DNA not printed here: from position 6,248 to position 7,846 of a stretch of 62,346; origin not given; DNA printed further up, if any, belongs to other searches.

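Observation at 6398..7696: CHAT-adjacent 432-aa protein: orphan N-terminal domain, coiled coil and a terminal TM hairpin translationally coupled to the protease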

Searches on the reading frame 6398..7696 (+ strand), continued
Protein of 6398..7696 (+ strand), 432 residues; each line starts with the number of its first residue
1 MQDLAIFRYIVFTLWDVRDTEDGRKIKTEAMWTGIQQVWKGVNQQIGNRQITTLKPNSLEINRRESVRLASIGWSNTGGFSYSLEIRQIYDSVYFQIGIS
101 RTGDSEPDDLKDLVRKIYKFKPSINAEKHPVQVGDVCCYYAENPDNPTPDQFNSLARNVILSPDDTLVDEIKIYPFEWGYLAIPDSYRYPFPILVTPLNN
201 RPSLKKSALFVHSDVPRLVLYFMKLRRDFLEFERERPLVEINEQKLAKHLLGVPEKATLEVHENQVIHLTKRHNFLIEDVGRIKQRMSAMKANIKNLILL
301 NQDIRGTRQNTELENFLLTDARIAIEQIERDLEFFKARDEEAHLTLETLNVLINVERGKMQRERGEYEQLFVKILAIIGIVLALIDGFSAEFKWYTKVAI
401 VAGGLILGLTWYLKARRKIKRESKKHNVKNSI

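Call 71: search_dna_similar(query=window:6398-7693:+, collection=phages, mode=protein, max_evalue=0.01)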
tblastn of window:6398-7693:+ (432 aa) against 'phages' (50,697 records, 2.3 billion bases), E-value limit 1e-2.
No match.

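Call 79: find_encoding_contigs(protein=P0031, flank=6000, max_places=2)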
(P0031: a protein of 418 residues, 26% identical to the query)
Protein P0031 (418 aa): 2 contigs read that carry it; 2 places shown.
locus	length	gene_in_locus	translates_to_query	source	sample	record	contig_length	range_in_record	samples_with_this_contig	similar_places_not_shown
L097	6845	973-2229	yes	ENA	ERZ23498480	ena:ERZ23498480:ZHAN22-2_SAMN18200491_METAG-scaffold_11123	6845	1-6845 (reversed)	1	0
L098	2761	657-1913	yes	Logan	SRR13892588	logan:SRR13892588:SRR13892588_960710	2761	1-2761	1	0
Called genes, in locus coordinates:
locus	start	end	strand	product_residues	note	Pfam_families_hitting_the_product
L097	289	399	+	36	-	-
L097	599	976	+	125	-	-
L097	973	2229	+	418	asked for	-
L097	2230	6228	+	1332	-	PF13374:TPR_10 (weak), PF24885:TPR_NPHP3 (weak), PF13374:TPR_10 (weak), PF13424:TPR_12, PF17874:TPR_MalT (weak), PF13424:TPR_12, PF13424:TPR_12, PF12770:CHAT, +14 more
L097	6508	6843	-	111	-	?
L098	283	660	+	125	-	-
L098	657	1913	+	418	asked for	-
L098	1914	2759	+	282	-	?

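Call 80: find_encoding_contigs(protein=P0041, flank=6000, max_places=2)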
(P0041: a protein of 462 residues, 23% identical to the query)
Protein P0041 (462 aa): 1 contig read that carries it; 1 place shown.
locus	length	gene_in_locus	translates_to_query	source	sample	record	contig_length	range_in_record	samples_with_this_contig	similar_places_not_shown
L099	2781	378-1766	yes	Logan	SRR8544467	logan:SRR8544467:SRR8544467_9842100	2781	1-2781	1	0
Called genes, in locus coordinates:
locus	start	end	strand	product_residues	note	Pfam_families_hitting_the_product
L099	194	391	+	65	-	-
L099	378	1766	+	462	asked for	-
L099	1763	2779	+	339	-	?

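Call 81: find_encoding_contigs(protein=P0005, flank=6000, max_places=2)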
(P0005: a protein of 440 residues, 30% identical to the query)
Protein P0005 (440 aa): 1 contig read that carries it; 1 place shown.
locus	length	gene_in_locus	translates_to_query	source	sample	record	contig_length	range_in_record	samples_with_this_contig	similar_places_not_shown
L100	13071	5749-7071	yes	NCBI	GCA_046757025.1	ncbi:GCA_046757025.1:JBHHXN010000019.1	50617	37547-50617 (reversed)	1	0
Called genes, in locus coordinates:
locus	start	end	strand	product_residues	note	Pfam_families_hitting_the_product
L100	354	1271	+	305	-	-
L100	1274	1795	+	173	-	-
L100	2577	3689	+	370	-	-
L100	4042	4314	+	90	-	-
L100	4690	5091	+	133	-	-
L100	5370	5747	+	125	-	-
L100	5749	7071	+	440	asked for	-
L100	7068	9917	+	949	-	PF07719:TPR_2 (faint), PF13176:TPR_7 (faint), PF17874:TPR_MalT (weak), PF13424:TPR_12, PF00515:TPR_1 (weak), PF13374:TPR_10 (weak), PF12770:CHAT, PF03568:Separin_C (weak), +4 more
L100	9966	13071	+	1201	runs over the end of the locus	PF00082:Peptidase_S8, PF05048:NosD (faint), PF13229:Beta_helix, PF13860:FlgD_ig (weak), PF18962:Por_Secre_tail (weak)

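Call 115: find_related_loci(query=window:6398-7693:+, collection=viral_contigs, flank=5000)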
Query window:6398-7693:+ (432 aa) in viral_contigs; peptide patterns used: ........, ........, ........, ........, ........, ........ (x = any residue, [..] = any of these).
4 stretches matched a pattern, but none encodes a relative of the query by tblastn (E <= 1e-3).
